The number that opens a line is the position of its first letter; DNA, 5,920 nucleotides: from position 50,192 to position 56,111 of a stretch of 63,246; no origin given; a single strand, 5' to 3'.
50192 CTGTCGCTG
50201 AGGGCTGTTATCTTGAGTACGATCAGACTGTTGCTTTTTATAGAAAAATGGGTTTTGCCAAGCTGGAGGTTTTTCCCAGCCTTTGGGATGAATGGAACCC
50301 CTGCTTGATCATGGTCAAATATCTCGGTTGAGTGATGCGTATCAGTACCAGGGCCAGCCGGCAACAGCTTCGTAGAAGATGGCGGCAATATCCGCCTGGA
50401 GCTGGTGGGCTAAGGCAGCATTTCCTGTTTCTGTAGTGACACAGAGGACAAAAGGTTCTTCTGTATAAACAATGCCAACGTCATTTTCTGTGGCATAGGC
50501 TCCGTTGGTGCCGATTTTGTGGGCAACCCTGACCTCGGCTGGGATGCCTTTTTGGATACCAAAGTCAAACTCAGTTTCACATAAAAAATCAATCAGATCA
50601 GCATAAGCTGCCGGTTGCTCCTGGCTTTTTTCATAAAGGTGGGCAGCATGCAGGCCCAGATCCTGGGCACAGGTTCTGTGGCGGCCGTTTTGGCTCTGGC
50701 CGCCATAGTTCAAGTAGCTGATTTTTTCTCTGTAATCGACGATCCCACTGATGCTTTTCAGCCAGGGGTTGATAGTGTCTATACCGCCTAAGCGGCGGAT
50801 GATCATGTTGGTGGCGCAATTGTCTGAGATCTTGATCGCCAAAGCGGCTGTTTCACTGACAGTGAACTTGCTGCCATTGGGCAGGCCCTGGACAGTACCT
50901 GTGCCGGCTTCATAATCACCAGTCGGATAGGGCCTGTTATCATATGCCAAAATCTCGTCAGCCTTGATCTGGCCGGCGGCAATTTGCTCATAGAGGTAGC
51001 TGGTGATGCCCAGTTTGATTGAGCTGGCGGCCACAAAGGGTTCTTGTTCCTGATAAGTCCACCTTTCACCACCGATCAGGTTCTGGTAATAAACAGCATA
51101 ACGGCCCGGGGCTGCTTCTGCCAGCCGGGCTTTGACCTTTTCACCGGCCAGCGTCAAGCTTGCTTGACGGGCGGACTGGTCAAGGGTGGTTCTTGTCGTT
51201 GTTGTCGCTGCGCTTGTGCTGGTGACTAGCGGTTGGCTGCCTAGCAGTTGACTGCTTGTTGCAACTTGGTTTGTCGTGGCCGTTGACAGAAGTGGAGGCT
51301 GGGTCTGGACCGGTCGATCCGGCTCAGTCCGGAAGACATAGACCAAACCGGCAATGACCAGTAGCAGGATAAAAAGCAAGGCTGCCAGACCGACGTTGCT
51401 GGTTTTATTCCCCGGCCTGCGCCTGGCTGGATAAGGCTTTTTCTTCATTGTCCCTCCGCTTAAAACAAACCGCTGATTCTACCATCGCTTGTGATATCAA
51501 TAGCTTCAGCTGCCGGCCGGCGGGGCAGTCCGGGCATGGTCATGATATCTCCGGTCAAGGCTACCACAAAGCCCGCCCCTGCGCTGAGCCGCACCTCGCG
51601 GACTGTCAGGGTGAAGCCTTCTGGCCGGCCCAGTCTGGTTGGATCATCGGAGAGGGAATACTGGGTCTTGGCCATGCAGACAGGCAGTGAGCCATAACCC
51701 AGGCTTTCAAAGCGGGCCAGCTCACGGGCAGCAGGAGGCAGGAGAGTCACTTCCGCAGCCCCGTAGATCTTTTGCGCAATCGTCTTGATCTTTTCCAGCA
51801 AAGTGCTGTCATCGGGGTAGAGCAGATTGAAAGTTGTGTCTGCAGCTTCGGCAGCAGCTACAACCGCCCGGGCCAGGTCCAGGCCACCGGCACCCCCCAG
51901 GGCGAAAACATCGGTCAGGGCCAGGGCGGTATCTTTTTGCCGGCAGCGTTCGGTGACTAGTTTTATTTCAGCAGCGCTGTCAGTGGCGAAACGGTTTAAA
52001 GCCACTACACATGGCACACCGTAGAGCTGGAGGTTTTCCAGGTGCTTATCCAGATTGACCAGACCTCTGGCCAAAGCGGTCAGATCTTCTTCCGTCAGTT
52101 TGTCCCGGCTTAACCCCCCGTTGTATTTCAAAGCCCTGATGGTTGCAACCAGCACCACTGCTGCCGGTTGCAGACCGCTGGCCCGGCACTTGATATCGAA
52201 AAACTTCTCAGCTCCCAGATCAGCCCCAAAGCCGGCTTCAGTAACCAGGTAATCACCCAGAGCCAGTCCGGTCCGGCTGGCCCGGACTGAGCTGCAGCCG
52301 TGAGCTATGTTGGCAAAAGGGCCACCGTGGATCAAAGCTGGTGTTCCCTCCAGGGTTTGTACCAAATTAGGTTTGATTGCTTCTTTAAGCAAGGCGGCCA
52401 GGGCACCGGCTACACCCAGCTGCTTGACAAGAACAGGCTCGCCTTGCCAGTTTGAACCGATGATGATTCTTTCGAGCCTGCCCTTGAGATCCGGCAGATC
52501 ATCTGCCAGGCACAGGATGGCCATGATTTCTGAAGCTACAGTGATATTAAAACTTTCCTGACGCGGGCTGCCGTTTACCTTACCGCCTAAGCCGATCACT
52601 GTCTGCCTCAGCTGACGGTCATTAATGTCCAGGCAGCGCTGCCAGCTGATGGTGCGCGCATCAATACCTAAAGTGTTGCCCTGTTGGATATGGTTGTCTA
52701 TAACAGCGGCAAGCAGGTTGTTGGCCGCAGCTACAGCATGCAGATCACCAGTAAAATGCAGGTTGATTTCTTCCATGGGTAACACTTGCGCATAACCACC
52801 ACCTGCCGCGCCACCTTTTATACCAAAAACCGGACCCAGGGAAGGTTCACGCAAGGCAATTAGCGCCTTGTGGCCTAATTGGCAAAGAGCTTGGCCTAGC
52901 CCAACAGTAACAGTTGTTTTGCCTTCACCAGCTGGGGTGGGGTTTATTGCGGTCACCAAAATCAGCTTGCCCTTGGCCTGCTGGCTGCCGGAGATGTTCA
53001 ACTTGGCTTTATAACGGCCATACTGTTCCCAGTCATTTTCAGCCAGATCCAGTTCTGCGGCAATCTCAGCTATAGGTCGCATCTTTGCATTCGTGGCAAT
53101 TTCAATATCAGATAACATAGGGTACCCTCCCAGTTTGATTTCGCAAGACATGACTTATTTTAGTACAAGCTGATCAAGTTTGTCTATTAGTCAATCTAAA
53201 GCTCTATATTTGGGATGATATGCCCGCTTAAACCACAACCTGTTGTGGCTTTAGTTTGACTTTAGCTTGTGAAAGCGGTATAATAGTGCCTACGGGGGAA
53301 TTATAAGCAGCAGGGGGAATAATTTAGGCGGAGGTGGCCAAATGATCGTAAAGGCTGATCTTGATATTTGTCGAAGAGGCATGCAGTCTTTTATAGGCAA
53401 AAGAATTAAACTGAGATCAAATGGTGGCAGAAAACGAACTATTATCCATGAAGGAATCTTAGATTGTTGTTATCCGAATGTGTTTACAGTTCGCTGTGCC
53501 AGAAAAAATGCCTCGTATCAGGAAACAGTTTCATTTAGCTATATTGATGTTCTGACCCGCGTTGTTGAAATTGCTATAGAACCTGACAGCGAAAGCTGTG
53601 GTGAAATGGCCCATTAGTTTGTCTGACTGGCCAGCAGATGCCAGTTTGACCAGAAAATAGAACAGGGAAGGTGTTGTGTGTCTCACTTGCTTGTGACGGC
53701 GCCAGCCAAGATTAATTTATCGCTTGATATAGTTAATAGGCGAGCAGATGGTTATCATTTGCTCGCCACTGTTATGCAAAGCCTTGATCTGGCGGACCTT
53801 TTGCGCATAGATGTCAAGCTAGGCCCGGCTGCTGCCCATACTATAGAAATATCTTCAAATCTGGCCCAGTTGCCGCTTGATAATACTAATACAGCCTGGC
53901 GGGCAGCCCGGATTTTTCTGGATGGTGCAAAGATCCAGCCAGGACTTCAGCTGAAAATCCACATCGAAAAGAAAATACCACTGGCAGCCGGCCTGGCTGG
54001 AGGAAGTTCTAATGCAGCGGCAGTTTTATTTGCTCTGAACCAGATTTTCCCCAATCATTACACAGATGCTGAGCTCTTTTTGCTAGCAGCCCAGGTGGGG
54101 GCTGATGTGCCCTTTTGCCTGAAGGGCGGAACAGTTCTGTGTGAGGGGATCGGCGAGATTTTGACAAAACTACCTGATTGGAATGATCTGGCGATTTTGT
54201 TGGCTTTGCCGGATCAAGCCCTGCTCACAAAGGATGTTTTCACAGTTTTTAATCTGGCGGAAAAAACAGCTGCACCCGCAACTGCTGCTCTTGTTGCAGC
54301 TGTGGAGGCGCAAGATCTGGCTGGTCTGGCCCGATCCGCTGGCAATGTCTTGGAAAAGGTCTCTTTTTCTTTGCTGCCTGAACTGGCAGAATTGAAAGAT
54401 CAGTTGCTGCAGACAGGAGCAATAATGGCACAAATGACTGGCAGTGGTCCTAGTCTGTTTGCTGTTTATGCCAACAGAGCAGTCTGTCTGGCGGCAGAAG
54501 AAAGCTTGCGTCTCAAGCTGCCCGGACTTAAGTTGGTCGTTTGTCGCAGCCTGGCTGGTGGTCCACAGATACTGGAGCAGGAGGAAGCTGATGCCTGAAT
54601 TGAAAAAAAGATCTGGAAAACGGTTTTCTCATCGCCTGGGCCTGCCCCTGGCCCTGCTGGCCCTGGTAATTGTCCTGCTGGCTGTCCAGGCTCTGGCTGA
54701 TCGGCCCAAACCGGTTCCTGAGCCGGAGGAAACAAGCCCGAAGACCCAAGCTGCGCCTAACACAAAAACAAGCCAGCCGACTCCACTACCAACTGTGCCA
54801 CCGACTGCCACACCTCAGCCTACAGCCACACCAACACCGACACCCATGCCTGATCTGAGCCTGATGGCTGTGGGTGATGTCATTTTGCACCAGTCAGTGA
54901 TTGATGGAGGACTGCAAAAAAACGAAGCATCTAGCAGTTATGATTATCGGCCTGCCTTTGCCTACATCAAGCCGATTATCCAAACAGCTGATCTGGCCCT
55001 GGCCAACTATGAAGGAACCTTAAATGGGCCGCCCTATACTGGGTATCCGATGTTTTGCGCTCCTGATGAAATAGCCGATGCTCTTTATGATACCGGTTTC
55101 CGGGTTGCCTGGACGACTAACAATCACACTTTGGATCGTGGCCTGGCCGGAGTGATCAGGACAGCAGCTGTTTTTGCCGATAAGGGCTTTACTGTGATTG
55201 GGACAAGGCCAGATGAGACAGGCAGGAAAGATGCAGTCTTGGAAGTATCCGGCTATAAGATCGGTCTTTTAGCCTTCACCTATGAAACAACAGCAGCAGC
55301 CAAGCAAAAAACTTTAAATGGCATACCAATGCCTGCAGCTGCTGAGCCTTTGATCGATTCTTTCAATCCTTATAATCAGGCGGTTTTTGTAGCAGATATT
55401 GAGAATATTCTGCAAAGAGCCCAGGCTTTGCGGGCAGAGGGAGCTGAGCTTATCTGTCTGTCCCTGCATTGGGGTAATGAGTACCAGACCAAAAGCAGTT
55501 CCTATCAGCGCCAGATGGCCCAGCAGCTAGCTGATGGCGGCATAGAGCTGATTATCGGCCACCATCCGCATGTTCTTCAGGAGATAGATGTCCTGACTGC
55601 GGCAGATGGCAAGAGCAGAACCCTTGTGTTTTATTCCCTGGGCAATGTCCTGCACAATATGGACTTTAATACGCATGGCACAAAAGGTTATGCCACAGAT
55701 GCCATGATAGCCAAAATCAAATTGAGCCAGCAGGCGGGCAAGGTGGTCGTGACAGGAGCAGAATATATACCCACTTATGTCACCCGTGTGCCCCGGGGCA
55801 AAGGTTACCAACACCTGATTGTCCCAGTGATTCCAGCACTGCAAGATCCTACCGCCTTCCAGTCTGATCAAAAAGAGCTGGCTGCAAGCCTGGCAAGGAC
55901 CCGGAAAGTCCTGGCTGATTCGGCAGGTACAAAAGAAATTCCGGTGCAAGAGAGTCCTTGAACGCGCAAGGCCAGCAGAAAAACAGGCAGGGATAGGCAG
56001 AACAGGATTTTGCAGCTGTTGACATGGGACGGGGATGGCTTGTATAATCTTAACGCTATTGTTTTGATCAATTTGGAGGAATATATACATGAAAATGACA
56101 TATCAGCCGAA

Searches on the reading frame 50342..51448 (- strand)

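Call 82: search_protein_families(library=pfam, proteins=[window:50342-51448:-], max_evalue=0.00001)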
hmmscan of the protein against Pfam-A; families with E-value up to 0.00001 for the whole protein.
window:50342-51448:- (368 aa): 1 family
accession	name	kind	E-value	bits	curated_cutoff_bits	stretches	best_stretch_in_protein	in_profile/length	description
PF13354.11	Beta-lactamase2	-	1.9e-43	148.7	22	1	119-339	2-214/214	Beta-lactamase enzyme family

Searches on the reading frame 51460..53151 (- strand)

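Call 82: search_protein_families(library=pfam, proteins=[window:51460-53151:-], max_evalue=0.00001)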
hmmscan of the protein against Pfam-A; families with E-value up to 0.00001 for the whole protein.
window:51460-53151:- (563 aa): 1 family
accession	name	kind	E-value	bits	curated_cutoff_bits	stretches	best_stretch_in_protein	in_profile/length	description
PF01268.25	FTHFS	-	9.5e-263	872.9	27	1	14-563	2-556/556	Formate--tetrahydrofolate ligase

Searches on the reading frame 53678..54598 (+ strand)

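Call 82: search_protein_families(library=pfam, proteins=[window:53678-54598:+], max_evalue=0.00001)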
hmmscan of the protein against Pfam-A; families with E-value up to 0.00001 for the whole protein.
window:53678-54598:+ (306 aa): 2 families
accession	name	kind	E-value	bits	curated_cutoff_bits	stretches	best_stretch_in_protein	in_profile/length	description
PF00288.32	GHMP_kinases_N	-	1e-16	61.3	22.3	1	71-151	1-87/87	GHMP kinases N terminal domain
PF08544.19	GHMP_kinases_C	-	2.2e-11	44.4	21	1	206-267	2-69/85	GHMP kinases C terminal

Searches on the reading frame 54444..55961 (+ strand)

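Call 82: search_protein_families(library=pfam, proteins=[window:54444-55961:+], max_evalue=0.00001)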
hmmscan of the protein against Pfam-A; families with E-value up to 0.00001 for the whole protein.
window:54444-55961:+ (505 aa): 1 family
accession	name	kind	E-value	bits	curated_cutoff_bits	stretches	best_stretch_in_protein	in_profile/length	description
PF09587.15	PGA_cap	-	1.2e-63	215.4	27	1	140-405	2-254/255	Bacterial capsule synthesis protein PGA_cap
